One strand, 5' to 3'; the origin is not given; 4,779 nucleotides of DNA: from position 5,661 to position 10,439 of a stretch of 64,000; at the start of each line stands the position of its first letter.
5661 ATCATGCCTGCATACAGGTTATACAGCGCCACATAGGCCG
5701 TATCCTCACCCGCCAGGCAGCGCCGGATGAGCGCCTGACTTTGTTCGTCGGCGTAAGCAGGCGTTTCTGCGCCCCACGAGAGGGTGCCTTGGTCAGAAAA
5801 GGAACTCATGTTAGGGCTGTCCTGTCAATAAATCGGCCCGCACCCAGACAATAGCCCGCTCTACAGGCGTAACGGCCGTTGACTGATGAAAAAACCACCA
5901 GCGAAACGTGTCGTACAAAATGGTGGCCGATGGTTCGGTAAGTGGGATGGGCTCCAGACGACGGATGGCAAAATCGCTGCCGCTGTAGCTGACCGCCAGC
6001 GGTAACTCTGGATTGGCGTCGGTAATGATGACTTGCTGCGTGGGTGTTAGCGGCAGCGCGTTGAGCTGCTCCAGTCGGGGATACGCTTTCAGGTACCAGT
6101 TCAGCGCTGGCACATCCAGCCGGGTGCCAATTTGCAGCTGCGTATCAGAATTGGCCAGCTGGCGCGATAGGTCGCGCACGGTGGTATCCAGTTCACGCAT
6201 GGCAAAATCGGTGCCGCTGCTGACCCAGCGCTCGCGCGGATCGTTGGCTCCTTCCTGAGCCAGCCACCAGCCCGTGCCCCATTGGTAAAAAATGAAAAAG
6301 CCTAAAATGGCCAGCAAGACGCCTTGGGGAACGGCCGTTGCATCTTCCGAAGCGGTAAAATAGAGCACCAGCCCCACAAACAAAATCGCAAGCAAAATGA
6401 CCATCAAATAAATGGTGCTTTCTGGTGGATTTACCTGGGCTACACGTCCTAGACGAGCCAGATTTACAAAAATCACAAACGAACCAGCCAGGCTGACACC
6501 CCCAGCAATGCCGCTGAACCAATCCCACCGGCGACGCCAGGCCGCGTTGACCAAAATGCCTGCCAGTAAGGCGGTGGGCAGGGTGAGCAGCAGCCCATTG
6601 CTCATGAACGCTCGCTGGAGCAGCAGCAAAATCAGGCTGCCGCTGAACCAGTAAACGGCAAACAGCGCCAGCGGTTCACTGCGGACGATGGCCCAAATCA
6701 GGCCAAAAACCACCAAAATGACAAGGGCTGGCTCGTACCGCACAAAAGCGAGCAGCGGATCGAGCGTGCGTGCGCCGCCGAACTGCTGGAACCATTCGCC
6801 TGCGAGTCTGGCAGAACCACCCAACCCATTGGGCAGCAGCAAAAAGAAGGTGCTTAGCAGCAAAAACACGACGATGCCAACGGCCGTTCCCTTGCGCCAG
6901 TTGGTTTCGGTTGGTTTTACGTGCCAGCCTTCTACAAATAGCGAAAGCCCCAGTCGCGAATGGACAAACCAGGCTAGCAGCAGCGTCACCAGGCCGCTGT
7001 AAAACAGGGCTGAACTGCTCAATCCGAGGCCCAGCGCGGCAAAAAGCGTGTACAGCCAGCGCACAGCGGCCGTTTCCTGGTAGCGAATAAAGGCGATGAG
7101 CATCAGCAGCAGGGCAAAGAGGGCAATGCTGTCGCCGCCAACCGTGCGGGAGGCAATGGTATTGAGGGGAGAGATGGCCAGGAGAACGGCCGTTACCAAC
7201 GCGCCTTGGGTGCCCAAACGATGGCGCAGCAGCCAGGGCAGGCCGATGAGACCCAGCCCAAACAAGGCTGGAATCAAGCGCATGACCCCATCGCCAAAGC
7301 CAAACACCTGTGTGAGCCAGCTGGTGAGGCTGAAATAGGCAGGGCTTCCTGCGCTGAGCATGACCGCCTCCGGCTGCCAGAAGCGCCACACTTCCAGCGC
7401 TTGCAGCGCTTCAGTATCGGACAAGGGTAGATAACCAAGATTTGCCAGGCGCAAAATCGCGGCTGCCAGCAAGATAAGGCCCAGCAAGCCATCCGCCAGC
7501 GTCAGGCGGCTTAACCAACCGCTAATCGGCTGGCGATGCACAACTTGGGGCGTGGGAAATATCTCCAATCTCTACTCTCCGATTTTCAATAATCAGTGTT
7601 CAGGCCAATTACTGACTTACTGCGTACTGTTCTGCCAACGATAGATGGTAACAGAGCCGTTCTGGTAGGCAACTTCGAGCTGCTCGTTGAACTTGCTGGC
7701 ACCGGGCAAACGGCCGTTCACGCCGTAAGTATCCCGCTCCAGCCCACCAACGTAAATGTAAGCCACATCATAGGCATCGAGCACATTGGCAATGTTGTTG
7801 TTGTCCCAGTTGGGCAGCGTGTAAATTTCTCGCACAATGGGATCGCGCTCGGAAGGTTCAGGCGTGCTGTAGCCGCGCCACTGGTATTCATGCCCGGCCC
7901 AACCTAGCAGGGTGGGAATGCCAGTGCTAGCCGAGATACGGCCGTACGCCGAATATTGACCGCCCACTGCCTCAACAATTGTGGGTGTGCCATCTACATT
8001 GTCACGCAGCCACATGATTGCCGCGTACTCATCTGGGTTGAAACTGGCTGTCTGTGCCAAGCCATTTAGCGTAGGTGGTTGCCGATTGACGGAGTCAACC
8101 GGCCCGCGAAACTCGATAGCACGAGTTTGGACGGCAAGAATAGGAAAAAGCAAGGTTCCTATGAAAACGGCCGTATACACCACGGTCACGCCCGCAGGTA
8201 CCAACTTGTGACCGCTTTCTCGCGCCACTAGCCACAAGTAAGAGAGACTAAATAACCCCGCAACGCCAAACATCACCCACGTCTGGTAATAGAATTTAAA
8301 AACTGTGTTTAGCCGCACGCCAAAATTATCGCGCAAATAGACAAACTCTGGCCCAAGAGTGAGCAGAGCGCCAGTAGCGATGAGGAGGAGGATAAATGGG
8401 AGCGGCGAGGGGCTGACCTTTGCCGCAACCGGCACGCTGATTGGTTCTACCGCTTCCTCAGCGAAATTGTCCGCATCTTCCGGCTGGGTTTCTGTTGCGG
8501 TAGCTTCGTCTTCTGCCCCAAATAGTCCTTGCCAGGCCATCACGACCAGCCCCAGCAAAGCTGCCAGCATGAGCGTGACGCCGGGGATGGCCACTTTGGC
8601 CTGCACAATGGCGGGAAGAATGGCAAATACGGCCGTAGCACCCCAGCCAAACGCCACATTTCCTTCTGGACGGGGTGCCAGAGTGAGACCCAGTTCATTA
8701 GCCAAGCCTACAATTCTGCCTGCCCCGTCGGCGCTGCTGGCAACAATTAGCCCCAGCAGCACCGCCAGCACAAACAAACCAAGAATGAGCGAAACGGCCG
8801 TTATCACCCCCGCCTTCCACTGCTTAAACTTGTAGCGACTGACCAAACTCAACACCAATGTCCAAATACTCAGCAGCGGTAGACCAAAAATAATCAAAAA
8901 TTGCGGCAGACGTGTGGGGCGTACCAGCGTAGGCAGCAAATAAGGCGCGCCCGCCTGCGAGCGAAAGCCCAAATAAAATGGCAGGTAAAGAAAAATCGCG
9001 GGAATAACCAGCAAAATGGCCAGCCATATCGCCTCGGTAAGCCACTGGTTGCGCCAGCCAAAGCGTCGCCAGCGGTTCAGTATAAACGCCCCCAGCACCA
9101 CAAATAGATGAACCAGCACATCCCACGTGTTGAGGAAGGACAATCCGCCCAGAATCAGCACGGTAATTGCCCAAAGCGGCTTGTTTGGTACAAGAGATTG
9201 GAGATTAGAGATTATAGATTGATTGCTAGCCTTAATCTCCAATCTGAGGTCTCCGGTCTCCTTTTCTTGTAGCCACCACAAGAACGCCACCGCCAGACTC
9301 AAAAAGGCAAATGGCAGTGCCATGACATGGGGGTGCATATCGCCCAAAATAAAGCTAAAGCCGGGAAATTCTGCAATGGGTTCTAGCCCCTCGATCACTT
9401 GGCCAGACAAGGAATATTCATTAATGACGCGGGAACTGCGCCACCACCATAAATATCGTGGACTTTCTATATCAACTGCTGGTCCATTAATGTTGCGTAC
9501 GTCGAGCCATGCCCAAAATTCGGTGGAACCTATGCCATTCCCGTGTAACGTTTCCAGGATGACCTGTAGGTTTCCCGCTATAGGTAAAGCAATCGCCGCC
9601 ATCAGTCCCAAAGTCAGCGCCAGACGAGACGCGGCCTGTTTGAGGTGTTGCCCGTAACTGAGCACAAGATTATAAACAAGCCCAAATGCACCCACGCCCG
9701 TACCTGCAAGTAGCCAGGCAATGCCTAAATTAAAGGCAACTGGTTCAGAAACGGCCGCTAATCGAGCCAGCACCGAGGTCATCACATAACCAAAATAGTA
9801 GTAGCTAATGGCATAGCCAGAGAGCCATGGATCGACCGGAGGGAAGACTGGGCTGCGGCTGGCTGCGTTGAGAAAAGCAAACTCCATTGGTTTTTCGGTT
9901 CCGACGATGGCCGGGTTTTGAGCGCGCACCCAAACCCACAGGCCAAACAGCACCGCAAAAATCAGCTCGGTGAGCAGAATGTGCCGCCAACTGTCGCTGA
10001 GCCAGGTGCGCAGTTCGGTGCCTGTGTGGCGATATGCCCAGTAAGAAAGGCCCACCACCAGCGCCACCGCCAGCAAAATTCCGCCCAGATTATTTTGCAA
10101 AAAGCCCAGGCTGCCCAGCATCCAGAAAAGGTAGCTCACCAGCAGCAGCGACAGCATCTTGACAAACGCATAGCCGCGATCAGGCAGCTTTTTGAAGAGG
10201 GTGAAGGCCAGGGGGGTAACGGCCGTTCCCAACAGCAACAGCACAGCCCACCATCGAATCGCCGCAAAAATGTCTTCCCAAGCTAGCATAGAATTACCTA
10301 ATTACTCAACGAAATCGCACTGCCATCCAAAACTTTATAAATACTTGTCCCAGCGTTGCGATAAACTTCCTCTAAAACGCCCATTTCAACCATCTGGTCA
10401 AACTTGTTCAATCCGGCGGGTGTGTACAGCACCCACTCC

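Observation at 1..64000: Highly iterated 8-bp palindrome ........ (HIP-like, but not HIP1) saturates the window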

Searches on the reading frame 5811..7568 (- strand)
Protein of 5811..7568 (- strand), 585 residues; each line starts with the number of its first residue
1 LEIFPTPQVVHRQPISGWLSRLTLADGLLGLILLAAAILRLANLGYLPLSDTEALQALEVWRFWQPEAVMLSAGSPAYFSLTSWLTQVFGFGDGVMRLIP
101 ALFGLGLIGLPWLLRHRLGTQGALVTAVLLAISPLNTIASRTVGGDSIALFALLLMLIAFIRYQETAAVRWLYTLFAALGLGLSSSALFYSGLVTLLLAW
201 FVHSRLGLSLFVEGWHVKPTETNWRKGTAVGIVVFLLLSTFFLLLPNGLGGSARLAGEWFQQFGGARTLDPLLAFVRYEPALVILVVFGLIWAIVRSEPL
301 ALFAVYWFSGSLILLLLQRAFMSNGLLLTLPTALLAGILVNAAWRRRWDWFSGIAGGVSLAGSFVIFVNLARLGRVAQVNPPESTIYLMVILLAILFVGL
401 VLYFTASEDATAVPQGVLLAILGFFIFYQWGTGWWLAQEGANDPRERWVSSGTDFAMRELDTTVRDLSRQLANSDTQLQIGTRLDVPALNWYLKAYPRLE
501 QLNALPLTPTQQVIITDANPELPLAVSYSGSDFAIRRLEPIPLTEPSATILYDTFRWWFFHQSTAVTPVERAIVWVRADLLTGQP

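Call 20: search_protein_families(library=pfam, max_evalue=0.00001, proteins=[window:5811-7568:-])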
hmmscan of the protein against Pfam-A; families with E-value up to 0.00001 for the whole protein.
window:5811-7568:- (585 aa): 1 family
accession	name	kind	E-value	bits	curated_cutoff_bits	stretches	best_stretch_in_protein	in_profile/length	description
PF13231.12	PMT_2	-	1e-09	39.3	26.1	1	76-200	4-128/160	Dolichyl-phosphate-mannose-protein mannosyltransferase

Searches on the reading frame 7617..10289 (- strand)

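Call 10: search_protein_families(library=pfam, proteins=[window:7617-10289:-])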
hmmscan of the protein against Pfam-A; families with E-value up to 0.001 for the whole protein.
window:7617-10289:- (890 aa): 1 family
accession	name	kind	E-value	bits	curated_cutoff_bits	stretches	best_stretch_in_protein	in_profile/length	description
PF10060.15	DUF2298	-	3.3e-110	369.8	27.8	1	50-674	1-488/488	Uncharacterized membrane protein (DUF2298)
